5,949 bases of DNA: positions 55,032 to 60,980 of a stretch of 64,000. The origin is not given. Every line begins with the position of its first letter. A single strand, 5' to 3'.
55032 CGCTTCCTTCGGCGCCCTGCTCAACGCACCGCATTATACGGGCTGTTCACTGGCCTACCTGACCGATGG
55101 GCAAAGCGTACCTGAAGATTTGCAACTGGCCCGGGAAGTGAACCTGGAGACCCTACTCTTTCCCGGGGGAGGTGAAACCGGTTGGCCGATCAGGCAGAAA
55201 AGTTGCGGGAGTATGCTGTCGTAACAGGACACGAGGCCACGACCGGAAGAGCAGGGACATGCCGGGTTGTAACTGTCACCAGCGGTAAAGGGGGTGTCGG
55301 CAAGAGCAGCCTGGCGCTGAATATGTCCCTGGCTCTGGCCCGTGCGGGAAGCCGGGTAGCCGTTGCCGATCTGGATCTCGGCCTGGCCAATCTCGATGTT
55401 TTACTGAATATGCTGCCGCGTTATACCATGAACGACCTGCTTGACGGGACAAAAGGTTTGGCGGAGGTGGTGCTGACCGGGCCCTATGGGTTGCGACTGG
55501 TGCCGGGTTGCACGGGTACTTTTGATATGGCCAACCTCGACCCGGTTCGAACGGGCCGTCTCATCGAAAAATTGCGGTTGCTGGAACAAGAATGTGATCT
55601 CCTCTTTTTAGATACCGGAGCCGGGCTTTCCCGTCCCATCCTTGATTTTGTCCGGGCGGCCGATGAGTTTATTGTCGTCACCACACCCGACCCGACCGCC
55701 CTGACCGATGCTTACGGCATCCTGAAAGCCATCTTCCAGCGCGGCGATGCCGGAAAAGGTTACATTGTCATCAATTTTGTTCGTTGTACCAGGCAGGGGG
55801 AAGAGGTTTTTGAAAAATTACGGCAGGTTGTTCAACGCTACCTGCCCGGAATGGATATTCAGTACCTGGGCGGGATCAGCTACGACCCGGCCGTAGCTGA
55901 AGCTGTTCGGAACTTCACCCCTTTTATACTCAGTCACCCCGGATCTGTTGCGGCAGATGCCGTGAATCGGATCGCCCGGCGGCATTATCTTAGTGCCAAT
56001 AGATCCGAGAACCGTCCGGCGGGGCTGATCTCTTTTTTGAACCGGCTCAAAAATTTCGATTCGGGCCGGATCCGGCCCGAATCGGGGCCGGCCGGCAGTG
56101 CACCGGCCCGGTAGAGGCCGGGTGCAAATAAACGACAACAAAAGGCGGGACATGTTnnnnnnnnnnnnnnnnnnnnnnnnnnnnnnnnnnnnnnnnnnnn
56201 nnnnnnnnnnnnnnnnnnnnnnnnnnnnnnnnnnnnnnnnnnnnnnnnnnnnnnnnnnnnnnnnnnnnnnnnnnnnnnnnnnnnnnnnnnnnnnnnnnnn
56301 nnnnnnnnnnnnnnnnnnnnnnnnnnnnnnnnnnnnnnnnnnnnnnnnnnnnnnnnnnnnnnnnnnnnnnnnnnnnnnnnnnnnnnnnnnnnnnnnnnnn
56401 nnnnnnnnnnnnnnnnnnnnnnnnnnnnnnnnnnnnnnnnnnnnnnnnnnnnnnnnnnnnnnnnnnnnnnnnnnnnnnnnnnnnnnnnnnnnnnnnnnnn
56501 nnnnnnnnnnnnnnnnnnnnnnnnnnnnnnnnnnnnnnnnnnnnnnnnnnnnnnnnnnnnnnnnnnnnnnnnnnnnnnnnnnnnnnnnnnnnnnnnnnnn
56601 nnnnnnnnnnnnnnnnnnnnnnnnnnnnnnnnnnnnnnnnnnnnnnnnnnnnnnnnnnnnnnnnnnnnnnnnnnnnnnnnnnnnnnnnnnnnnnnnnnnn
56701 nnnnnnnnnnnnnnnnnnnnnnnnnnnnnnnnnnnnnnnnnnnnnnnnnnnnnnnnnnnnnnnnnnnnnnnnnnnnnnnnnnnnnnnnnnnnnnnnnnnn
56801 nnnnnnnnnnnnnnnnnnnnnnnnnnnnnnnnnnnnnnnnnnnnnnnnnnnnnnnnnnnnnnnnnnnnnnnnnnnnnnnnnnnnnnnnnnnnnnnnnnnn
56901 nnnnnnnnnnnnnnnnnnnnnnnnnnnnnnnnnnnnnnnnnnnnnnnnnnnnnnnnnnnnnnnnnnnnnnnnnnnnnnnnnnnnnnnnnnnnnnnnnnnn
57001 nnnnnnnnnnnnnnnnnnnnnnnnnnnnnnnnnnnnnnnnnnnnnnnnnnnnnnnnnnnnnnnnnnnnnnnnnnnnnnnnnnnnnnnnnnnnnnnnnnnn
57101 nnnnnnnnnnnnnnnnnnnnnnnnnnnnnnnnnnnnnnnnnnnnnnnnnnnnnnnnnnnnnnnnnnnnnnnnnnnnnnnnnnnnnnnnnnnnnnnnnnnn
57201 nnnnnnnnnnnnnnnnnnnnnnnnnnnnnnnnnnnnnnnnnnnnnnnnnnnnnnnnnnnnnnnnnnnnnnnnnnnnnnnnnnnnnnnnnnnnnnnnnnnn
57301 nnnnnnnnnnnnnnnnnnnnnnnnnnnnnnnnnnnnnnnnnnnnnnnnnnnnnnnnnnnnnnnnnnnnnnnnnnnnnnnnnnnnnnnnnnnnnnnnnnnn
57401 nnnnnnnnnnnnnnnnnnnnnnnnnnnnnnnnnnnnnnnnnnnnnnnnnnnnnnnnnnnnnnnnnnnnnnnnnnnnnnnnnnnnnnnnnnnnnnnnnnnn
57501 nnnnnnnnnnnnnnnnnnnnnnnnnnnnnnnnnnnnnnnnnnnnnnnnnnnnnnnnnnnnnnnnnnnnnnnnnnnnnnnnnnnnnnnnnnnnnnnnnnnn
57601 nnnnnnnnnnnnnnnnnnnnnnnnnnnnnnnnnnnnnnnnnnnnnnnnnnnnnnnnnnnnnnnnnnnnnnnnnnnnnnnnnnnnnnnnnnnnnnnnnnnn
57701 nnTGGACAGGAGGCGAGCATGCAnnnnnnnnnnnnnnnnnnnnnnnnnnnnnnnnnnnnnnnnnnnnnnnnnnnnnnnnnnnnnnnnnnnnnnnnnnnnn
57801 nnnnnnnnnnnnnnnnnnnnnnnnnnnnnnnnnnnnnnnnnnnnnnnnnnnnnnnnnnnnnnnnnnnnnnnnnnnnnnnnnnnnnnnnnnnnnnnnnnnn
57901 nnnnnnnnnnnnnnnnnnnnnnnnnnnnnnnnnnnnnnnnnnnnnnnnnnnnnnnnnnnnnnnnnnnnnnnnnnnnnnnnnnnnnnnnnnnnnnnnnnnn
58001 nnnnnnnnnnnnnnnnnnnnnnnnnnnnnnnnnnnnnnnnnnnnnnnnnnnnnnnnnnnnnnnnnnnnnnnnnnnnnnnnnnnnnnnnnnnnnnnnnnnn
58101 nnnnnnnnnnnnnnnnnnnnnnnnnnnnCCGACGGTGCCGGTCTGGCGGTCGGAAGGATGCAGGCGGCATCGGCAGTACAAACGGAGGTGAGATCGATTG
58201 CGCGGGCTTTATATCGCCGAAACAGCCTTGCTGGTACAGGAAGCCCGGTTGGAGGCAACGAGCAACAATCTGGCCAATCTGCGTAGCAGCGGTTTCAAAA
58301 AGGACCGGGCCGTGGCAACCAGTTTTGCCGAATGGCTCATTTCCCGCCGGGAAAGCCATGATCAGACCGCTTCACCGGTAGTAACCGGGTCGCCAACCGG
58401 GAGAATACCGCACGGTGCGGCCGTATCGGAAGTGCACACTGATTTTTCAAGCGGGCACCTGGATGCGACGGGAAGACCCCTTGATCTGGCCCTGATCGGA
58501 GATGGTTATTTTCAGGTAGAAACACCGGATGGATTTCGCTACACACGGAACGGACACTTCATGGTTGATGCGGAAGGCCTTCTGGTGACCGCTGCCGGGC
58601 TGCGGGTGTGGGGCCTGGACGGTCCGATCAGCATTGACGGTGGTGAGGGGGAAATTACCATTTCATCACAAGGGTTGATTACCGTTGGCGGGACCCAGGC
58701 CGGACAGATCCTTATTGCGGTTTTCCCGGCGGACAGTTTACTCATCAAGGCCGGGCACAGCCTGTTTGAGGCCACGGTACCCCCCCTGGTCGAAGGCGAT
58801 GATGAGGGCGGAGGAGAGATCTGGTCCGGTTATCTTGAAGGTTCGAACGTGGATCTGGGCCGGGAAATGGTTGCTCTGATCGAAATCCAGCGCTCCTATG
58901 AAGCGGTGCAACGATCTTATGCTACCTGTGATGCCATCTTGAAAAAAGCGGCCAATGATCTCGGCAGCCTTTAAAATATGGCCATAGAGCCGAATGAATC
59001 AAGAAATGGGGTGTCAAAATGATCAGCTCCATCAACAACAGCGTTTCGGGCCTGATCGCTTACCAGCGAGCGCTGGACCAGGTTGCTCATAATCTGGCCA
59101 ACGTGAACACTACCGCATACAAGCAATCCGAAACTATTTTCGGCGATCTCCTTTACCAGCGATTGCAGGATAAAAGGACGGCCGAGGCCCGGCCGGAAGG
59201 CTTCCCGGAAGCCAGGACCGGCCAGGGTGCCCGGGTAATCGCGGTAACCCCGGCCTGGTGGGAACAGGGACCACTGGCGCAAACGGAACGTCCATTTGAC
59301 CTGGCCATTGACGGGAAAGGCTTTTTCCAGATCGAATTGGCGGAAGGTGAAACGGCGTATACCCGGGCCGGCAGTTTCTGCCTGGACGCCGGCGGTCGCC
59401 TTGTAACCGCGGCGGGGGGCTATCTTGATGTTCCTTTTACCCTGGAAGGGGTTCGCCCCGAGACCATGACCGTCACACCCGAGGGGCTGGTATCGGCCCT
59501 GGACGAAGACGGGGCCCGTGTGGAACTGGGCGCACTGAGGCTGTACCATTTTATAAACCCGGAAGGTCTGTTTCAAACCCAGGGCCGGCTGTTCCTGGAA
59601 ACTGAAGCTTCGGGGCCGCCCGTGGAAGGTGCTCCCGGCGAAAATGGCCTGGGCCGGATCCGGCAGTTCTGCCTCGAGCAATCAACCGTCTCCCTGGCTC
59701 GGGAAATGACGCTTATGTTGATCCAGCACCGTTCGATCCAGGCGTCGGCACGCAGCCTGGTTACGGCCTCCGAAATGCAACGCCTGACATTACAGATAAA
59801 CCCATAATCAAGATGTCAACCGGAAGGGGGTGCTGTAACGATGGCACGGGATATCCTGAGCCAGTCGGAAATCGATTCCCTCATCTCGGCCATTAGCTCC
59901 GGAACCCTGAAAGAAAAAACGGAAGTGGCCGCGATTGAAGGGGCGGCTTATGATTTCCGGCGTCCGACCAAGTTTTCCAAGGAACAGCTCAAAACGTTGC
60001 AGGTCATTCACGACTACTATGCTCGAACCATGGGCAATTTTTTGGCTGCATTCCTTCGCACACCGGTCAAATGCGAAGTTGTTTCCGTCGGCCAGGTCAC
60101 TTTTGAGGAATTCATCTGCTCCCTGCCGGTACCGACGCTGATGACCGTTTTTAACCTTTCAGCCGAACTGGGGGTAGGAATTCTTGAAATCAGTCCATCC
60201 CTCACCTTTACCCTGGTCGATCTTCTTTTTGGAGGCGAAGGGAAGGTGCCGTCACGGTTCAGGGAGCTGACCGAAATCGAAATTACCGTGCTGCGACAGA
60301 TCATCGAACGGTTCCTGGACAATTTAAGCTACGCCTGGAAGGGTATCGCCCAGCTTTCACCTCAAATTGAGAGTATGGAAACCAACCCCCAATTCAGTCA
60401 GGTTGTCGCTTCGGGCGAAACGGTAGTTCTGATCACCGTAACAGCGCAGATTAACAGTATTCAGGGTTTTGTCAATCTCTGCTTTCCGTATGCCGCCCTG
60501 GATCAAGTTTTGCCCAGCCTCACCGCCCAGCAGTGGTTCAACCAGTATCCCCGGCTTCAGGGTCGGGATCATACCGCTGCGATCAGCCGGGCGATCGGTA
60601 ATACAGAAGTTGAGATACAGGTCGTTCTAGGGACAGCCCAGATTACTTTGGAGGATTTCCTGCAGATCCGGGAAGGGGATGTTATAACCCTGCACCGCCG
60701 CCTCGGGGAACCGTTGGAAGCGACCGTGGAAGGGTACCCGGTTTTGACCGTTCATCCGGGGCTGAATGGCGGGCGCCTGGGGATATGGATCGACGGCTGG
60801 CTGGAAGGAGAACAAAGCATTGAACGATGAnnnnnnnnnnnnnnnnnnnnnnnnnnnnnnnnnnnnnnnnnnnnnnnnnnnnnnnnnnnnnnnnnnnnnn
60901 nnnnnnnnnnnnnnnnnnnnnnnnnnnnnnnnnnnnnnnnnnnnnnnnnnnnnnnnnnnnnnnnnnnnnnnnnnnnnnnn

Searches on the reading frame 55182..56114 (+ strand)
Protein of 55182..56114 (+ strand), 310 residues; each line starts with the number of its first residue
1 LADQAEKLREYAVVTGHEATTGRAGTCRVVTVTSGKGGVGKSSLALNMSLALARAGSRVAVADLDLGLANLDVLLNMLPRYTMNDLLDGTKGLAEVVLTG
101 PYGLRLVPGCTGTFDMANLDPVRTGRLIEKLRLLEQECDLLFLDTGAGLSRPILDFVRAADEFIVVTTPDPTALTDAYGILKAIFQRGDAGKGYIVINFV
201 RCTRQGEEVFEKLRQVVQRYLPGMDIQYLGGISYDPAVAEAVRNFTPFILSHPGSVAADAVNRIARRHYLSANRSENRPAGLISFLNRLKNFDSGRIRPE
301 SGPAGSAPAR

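Call 10: search_protein_families(library=pfam, proteins=[window:55182-56114:+])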
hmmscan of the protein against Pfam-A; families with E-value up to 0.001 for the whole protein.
window:55182-56114:+ (310 aa): 7 families
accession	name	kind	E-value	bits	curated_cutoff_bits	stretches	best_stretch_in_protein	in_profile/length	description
PF10609.15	ParA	-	2.8e-19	70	27.1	2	28-76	4-52/246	NUBPL iron-transfer P-loop NTPase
PF01656.29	CbiA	-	2.3e-15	57.1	25.4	1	30-244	1-121/125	CobQ/CobB/MinD/ParA nucleotide binding domain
PF13614.12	AAA_31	-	8.6e-11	42.5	27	1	28-183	2-163/177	AAA domain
PF00142.24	Fer4_NifH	-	3e-07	30.7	25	1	34-236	6-212/271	4Fe-4S iron sulfur cluster binding proteins, NifH/frxC family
PF09140.17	MipZ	-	7.4e-07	29.2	20.7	1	29-147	2-109/262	ATPase MipZ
PF06564.18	CBP_BcsQ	-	1e-05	25.7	21.3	1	29-266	3-231/234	Cellulose biosynthesis protein BcsQ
PF03308.22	MeaB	-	0.0008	18.9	23.1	0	21-65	27-70/273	Methylmalonyl Co-A mutase-associated GTPase MeaB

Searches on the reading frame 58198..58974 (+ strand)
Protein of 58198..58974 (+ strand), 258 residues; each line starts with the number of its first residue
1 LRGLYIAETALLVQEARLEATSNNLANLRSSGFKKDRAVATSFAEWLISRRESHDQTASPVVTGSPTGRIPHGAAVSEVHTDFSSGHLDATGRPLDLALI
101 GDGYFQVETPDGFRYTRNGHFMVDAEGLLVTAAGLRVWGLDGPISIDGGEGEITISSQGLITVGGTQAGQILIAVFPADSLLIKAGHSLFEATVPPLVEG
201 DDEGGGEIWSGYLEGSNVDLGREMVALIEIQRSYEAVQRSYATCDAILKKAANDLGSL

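Call 36: search_protein_families(library=pfam, proteins=[window:58198-58974:+])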
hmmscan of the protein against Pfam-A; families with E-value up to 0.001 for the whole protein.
window:58198-58974:+ (258 aa): 3 families
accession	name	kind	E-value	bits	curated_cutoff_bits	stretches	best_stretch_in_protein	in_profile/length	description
PF22692.1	LlgE_F_G_D1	-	1e-15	58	27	1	99-163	2-64/64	Flagellar hook protein FlgE/F/G D1 domain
PF06429.18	Flg_bbr_C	-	2.3e-14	53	23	1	210-253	2-45/46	Flagellar basal body rod FlgEFG protein C-terminal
PF00460.25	Flg_bb_rod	-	4.8e-05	23.7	20.7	1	4-34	1-31/31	Flagella basal body rod protein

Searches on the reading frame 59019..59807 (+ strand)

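Call 36: search_protein_families(library=pfam, proteins=[window:59019-59807:+])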
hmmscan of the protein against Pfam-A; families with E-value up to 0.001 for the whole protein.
window:59019-59807:+ (262 aa): 3 families
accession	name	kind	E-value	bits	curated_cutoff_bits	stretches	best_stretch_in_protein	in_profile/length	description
PF22692.1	LlgE_F_G_D1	-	1.6e-16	60.6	27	1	96-160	1-64/64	Flagellar hook protein FlgE/F/G D1 domain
PF06429.18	Flg_bbr_C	-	1.7e-06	27.9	23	1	219-259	5-45/46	Flagellar basal body rod FlgEFG protein C-terminal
PF00460.25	Flg_bb_rod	-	2.6e-06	27.7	20.7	1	5-35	1-31/31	Flagella basal body rod protein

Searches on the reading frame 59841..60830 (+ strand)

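Call 36: search_protein_families(library=pfam, proteins=[window:59841-60830:+])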
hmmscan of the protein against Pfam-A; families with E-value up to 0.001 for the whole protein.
window:59841-60830:+ (329 aa): 2 families
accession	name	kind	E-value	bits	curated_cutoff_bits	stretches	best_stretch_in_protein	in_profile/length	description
PF02154.20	FliM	-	1.2e-55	188.9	27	1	37-225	1-190/192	Flagellar motor switch protein FliM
PF01052.25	FliMN_C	-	5.3e-18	65.1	23.8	1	251-321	2-72/73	Type III flagellar switch regulator (C-ring) FliN C-term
